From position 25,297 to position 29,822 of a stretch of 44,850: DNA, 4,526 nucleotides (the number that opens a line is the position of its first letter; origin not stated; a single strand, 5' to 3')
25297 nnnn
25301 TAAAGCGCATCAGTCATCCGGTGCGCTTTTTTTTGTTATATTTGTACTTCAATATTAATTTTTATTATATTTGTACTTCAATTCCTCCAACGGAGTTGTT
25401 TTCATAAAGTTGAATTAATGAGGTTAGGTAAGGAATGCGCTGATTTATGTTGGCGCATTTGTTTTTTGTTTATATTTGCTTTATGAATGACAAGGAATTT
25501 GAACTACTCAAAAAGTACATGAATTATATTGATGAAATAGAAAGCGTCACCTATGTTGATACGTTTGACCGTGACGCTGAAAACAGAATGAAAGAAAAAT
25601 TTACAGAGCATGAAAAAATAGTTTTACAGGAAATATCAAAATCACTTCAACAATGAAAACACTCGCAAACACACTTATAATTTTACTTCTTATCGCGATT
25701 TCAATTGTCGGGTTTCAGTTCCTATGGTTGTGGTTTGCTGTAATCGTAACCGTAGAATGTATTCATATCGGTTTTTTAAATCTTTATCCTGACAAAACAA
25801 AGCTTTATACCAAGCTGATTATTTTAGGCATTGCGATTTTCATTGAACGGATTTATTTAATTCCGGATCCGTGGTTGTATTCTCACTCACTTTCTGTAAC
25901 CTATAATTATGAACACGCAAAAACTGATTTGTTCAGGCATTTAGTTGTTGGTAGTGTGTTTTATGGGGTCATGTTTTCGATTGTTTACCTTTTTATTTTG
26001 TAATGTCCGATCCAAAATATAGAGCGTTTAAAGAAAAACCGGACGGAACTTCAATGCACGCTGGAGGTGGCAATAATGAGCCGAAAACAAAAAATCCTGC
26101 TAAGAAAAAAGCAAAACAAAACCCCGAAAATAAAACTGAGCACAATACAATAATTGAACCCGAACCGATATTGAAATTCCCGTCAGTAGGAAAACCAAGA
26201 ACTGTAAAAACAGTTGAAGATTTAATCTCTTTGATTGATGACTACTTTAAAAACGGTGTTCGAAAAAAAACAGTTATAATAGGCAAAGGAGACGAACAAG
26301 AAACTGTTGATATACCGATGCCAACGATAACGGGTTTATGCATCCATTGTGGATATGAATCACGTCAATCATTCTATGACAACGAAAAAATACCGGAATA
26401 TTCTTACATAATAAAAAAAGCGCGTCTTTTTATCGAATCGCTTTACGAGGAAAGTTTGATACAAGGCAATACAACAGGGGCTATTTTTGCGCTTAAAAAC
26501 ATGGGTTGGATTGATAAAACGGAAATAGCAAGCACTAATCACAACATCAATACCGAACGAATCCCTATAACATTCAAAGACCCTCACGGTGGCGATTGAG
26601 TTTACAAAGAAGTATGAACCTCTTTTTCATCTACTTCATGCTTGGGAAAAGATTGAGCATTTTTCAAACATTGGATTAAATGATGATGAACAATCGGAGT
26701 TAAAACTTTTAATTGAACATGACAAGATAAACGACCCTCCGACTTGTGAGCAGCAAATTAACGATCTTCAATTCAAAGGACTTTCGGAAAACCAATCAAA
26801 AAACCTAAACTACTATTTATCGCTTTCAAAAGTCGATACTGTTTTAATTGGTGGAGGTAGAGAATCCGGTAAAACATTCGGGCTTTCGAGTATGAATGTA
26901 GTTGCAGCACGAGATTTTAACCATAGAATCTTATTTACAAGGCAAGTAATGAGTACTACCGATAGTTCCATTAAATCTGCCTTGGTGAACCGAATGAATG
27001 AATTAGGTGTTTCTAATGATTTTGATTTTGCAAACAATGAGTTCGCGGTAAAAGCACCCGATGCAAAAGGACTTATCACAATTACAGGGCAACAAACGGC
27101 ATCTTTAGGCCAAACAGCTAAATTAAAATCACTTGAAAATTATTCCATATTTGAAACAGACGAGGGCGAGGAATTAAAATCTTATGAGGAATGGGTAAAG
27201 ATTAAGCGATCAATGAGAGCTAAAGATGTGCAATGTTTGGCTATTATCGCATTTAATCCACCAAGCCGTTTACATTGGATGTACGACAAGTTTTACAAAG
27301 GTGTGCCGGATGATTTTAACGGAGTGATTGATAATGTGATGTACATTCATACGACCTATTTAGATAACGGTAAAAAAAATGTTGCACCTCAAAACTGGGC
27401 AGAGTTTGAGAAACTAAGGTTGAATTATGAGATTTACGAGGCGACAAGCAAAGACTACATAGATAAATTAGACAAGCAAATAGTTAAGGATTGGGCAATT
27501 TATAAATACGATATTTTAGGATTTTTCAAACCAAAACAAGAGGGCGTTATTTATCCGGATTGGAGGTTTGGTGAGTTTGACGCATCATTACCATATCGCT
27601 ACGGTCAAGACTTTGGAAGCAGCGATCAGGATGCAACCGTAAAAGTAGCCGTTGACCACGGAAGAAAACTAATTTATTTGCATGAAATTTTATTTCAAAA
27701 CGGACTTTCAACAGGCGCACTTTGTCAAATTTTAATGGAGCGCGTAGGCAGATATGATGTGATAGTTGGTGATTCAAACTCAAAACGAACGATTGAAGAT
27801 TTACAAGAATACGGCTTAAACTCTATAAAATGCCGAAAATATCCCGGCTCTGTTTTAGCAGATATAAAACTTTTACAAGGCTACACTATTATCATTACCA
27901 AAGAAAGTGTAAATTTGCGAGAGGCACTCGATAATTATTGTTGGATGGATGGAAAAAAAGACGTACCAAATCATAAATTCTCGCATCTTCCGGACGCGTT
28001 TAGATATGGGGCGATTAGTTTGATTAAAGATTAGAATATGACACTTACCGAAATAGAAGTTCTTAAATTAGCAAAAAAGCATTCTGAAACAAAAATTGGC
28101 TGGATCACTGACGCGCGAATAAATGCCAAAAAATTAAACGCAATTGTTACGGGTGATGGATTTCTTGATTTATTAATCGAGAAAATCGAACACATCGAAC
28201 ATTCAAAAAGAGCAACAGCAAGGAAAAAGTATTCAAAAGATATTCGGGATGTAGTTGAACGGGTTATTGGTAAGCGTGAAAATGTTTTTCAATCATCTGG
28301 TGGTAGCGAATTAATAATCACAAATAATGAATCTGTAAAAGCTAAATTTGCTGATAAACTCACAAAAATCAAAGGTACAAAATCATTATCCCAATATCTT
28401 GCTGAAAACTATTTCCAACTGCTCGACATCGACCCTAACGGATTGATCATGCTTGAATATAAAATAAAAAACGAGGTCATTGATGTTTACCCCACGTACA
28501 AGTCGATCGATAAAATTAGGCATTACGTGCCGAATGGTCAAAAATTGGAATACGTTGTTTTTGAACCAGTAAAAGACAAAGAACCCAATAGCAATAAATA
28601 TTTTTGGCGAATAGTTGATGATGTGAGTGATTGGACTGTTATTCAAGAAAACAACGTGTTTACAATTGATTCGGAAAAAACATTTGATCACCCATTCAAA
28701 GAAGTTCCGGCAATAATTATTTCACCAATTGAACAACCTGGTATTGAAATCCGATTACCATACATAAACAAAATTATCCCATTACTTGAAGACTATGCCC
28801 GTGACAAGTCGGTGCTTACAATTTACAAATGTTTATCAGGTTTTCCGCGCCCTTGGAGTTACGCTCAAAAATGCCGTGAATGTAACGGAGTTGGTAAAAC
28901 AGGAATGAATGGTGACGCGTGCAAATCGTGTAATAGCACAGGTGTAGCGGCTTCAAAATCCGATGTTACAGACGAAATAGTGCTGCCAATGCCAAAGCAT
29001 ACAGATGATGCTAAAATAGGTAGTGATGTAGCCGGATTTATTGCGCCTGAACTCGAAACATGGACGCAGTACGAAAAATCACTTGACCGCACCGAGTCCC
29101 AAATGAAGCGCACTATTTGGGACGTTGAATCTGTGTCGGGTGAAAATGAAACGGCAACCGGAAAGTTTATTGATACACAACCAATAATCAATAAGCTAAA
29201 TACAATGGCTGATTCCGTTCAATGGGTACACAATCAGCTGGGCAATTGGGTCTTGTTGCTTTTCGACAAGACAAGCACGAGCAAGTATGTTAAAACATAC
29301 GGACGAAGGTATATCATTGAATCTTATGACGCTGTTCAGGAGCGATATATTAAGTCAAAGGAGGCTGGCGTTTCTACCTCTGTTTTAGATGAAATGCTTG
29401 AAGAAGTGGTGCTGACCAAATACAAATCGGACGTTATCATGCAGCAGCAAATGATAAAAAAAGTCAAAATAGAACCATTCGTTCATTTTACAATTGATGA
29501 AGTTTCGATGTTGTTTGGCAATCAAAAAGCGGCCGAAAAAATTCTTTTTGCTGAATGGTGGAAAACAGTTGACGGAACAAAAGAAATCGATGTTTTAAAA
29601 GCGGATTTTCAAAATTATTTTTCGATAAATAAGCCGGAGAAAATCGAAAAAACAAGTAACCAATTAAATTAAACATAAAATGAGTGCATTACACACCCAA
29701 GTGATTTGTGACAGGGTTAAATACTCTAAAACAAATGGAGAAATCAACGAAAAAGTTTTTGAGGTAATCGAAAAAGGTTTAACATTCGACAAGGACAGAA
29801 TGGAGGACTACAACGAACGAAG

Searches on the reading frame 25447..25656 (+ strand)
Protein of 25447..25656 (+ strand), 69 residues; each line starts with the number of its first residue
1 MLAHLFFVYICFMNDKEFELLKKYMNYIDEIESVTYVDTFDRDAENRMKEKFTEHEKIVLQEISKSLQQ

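Call 9: search_protein_families(library=phrogs, proteins=[window:25447-25656:+])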
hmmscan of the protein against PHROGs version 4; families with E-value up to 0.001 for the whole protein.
window:25447-25656:+ (69 aa): 0 families

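Call 81: find_encoding_contigs(protein=window:25447-25656:+, flank=3000, max_places=10)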
Protein window:25447-25656:+ (69 aa): 3 contigs read that carry it; 2 places shown.
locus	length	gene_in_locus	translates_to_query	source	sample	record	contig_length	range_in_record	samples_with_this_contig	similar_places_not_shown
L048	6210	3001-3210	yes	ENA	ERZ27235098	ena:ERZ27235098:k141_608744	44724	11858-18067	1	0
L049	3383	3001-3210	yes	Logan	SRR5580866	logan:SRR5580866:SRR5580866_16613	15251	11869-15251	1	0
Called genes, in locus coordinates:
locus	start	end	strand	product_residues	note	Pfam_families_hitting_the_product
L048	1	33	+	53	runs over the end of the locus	-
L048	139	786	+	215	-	PF10544:T5orf172 (weak), PF13455:MUG113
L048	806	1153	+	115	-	-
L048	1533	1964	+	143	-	PF14902:DUF4494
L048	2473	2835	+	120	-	-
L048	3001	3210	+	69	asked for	-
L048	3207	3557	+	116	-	-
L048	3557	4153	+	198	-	PF16677:GP3_package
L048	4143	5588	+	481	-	PF04466:Terminase_3, PF17288:Terminase_3C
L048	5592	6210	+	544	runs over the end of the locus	-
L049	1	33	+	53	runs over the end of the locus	-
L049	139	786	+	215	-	PF10544:T5orf172 (weak), PF13455:MUG113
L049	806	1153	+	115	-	-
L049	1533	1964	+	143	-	PF14902:DUF4494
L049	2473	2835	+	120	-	-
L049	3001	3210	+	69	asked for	-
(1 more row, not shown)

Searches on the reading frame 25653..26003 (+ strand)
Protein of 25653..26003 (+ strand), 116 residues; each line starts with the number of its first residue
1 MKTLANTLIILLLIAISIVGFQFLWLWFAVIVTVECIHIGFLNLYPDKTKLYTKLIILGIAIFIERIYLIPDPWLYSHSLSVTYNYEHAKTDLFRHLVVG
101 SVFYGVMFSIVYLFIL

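Call 9: search_protein_families(library=phrogs, proteins=[window:25653-26003:+])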
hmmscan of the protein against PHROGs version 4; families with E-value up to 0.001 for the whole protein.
window:25653-26003:+ (116 aa): 0 families

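Call 45: find_homologous_proteins(query=window:25653-26000:+)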
Query window:25653-26000:+ (116 aa): 1 proteins with E <= 0.001 among 13 candidates.
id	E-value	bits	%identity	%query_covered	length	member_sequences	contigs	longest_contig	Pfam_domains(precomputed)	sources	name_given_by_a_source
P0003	3.3e-67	242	100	100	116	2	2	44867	-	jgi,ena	-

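Call 82: find_encoding_contigs(protein=window:25653-26003:+, flank=3000, max_places=10)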
Protein window:25653-26003:+ (116 aa): no gene with exactly this product is on record in the collection.

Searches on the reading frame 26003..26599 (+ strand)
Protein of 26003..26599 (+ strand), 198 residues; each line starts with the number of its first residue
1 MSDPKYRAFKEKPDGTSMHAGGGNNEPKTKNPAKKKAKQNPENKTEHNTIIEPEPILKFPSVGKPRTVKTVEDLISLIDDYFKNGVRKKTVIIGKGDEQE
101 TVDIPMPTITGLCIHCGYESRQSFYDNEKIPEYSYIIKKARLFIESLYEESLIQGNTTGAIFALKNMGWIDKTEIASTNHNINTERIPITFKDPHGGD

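Call 9: search_protein_families(library=phrogs, proteins=[window:26003-26599:+])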
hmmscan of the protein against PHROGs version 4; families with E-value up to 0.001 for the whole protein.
window:26003-26599:+ (198 aa): 2 families
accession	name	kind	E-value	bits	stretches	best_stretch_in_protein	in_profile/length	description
phrog_606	-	head and packaging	1e-19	72.2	1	61-181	18-142/167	terminase small subunit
phrog_309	-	head and packaging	0.00014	23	1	120-179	169-260/319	terminase small subunit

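Call 80: find_encoding_contigs(protein=window:26003-26599:+, flank=3000, max_places=10)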
Protein window:26003-26599:+ (198 aa): 6 contigs read that carry it; 4 places shown.
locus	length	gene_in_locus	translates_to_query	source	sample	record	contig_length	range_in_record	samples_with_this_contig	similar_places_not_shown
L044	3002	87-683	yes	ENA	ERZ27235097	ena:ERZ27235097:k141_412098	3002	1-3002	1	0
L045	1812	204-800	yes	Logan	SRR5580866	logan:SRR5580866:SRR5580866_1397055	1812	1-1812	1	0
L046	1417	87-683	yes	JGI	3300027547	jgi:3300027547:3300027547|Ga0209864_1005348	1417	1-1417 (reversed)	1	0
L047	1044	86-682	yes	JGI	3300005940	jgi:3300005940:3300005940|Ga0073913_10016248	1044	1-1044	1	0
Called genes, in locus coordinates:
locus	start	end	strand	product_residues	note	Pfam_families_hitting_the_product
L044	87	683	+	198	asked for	PF16677:GP3_package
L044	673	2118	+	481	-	PF04466:Terminase_3, PF17288:Terminase_3C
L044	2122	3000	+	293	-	?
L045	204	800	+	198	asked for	PF16677:GP3_package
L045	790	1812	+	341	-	?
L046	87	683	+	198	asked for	PF16677:GP3_package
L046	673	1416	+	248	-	?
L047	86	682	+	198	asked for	PF16677:GP3_package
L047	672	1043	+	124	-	?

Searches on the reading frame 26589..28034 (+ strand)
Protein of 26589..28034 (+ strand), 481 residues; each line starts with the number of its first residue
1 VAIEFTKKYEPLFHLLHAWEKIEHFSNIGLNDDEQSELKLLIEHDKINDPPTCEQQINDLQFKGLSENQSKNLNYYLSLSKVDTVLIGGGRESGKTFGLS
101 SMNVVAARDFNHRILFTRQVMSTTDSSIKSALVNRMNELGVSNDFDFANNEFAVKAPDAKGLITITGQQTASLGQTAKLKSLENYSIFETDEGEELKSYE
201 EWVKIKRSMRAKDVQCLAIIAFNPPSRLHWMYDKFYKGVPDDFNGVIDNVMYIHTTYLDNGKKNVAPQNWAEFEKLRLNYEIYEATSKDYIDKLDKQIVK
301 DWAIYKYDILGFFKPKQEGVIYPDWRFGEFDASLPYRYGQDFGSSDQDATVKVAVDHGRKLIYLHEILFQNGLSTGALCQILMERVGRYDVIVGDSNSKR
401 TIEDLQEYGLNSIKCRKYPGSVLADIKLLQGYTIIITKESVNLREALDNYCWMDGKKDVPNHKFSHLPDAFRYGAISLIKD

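Call 9: search_protein_families(library=phrogs, proteins=[window:26589-28034:+])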
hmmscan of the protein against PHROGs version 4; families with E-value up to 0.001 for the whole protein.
window:26589-28034:+ (481 aa): 4 families
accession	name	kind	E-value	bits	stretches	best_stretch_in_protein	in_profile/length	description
phrog_2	-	head and packaging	1.6e-26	94.3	1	74-475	275-589/807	terminase large subunit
phrog_3717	-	head and packaging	2.6e-19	70.8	1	84-304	25-237/277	terminase large subunit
phrog_5653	-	head and packaging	3.4e-15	57.3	1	317-476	6-178/199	terminase large subunit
phrog_6672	-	head and packaging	1.2e-13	51.8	1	367-479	12-130/145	terminase large subunit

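Call 68: search_dna_similar(query=window:26589-28031:+, collection=phages, mode=protein, max_evalue=1e-20, max_rows=15)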
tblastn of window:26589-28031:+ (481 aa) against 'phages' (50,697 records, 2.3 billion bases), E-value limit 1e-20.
Records with a match: 73; places in all: 73; records where one place covers at least 80% of the query: 71.
Best place of each record, by identity: <60% 73.
By first word of the organism name: Clostridium 32; Riemerella 19; Streptococcus 5; Nonlabens 4; Bacillus 4; Enterococcus 3; Olleya 2; Bacteriophage 2; Shigella 1; Bacteroides 1.
By host as written in the record: Clostridium sporogenes ATCC-15579 30; Riemerella anatipestifer 6; Riemerella sp. 5; Persicivirga sp. IMCC12024 4; Bacillus cereus 3; Enterococcus_D gallinarum DO103 3; Olleya sp. HaHaR_3_96 2; - 2; and 17 more.
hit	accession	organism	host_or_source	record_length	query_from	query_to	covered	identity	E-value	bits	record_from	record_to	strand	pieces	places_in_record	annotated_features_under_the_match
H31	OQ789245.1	Riemerella phage vB_RanS_CRP6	Riemerella anatipestifer RAf63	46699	85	478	82%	37.4%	6e-57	209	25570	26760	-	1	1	terminase large subunit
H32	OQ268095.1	Riemerella phage vB_RanS_CRP5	Riemerella anatipestifer RAf2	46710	85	478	82%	37.4%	6e-57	209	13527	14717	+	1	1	terminase large subunit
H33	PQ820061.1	Riemerella phage PJL1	Riemerella sp.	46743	85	478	82%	37.2%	5e-56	207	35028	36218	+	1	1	terminase large subunit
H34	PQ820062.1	Riemerella phage PJX6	Riemerella sp.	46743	85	478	82%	37.2%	5e-56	207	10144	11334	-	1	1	terminase large subunit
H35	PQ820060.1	Riemerella phage PJR4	Riemerella sp.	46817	85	478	82%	37.2%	5e-56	207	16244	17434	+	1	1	terminase large subunit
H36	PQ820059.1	Riemerella phage PJO17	Riemerella sp.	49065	85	478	82%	37.2%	5e-56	207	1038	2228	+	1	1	terminase large subunit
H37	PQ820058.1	Riemerella phage PJA1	Riemerella sp.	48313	85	478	82%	37.2%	6e-56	207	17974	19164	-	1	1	terminase large subunit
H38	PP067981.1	Riemerella phage vB_RanS_GDF21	Riemerella anatipestifer RA21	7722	85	478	82%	37.0%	2e-57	211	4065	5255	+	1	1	terminase large subunit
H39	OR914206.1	Riemerella phage GRAP2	Riemerella anatipestifer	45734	85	478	82%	36.9%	1e-56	209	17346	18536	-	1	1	record has no annotation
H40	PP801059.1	Riemerella phage GRNRAP2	Riemerella anatipestifer 116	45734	85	478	82%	36.9%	1e-56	209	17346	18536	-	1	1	terminase large subunit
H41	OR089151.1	Riemerella phage vB_RanS_CRP19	Riemerella anatipestifer RAf490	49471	85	478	82%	36.9%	1e-56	209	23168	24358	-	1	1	terminase large subunit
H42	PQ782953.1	Riemerella phage vB_RanS_CRP34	Riemerella anatipestifer RAf8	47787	85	478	82%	36.8%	2e-57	211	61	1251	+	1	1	terminase large subunit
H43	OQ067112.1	Riemerella phage vB_RanS_CRP2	Riemerella anatipestifer RAf1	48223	85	478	82%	36.8%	2e-57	211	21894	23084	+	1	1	terminase large subunit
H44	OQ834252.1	Riemerella phage vB_RanS_CRP12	Riemerella anatipestifer RAf71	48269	85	478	82%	36.8%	2e-57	211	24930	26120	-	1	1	terminase large subunit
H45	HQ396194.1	Riemerella phage RAP44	Riemerella anatipestifer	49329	85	478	82%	36.8%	2e-57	211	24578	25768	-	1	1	phage terminase large subunit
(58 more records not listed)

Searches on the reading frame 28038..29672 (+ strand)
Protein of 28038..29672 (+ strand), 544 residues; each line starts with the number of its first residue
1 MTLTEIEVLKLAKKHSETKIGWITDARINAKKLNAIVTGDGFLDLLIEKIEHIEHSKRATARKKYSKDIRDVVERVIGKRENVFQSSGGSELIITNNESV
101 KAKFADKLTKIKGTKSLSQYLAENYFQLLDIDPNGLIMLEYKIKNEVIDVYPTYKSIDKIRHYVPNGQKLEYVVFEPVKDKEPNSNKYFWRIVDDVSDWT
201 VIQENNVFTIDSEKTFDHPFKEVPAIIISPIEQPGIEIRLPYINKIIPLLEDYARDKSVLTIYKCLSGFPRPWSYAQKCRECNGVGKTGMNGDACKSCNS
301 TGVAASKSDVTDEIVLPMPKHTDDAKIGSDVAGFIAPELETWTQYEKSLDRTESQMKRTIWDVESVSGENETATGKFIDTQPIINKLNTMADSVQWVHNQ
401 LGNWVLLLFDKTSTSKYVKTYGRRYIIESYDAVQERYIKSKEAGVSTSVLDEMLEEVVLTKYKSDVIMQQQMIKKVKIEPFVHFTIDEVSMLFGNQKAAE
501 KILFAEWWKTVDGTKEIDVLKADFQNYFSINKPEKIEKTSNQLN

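Call 9: search_protein_families(library=phrogs, proteins=[window:28038-29672:+])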
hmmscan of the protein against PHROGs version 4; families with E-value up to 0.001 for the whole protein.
window:28038-29672:+ (544 aa): 2 families
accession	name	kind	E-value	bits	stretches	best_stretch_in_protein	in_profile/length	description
phrog_7376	-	head and packaging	2e-30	106.9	1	44-511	49-533/576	portal protein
phrog_145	-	head and packaging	9.8e-06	25.6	1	168-432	172-419/493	portal protein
